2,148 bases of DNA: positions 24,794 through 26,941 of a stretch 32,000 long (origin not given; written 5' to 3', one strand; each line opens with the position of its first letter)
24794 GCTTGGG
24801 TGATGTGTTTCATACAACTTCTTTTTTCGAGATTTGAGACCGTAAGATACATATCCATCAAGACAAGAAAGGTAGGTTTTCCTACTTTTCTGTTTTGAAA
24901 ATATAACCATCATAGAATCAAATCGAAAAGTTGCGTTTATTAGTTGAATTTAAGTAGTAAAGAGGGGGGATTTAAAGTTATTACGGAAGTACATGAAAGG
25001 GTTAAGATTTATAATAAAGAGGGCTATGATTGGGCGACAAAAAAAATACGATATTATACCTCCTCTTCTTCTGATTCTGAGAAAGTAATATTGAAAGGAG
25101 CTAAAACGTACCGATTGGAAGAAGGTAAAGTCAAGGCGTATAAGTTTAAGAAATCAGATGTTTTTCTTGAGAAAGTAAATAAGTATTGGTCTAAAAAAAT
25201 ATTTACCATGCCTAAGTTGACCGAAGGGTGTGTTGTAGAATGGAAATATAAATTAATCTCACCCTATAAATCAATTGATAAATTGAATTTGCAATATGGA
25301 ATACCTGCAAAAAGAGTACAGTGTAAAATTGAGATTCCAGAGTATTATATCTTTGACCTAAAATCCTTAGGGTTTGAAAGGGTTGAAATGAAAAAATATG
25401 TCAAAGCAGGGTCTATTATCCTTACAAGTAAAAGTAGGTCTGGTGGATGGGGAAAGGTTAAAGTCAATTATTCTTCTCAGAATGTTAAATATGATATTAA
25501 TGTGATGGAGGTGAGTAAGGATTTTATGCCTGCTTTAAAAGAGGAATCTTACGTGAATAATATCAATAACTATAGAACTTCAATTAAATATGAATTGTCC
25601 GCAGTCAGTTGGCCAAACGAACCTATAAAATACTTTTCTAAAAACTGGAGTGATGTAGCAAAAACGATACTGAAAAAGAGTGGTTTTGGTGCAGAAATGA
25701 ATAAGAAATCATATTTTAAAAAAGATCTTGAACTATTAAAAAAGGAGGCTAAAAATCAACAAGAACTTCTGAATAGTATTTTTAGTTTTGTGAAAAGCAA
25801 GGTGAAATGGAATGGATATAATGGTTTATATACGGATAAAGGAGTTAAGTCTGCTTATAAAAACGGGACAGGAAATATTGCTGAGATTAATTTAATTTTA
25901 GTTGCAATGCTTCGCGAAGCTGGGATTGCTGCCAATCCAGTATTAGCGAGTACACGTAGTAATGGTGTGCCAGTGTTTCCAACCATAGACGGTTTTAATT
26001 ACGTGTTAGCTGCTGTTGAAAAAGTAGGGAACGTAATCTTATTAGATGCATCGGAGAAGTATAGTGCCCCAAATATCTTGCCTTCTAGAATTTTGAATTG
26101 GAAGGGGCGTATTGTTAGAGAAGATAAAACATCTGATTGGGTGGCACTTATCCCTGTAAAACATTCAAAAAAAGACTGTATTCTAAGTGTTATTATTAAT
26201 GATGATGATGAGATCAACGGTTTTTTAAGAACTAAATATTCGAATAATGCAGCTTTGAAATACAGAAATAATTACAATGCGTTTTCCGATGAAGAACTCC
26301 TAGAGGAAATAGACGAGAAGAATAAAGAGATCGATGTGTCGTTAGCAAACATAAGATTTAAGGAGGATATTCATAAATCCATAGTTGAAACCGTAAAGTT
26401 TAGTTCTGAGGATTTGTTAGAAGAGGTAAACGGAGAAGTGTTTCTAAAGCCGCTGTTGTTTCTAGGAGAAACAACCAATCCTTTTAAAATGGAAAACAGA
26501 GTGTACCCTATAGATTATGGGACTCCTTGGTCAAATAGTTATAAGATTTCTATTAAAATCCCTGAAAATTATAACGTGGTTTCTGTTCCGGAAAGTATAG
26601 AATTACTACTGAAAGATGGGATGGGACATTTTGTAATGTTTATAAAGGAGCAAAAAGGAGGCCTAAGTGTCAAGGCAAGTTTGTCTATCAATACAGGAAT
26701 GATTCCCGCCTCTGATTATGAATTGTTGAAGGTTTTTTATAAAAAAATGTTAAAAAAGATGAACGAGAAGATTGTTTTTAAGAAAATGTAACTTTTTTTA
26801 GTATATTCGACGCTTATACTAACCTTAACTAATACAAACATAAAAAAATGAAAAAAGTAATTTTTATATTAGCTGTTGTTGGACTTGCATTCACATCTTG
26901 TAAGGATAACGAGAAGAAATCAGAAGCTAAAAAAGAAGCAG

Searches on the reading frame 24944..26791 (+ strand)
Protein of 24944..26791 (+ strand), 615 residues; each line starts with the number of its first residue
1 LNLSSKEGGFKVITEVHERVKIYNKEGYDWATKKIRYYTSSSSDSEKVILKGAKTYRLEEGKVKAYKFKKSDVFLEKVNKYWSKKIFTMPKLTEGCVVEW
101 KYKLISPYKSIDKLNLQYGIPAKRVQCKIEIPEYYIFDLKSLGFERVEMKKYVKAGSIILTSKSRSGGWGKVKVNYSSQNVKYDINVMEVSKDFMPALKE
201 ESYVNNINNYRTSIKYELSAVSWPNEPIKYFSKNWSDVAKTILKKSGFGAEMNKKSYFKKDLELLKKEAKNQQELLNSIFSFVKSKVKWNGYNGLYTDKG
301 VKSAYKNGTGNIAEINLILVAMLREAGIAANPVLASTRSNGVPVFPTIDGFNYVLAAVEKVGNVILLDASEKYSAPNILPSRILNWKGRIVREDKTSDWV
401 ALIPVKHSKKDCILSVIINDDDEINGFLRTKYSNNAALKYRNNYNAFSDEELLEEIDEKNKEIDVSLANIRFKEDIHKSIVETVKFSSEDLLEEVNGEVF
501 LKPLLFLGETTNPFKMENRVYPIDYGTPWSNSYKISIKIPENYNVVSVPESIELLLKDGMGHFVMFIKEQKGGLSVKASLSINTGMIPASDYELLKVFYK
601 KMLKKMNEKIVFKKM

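Call 20: search_protein_families(library=pfam, proteins=[window:24944-26791:+])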
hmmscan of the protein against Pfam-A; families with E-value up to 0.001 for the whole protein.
window:24944-26791:+ (615 aa): 3 families
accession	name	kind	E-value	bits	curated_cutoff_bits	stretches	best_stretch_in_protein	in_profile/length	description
PF12969.12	DUF3857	-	1.5e-07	32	24.6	1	14-140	7-140/170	Domain of Unknown Function with PDB structure (DUF3857)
PF01841.26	Transglut_core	-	5.2e-06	27.1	23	1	268-340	10-82/108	Transglutaminase-like superfamily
PF12970.12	DUF3858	-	0.00031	21.3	27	0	531-612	37-116/116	Domain of Unknown Function with PDB structure (DUF3858)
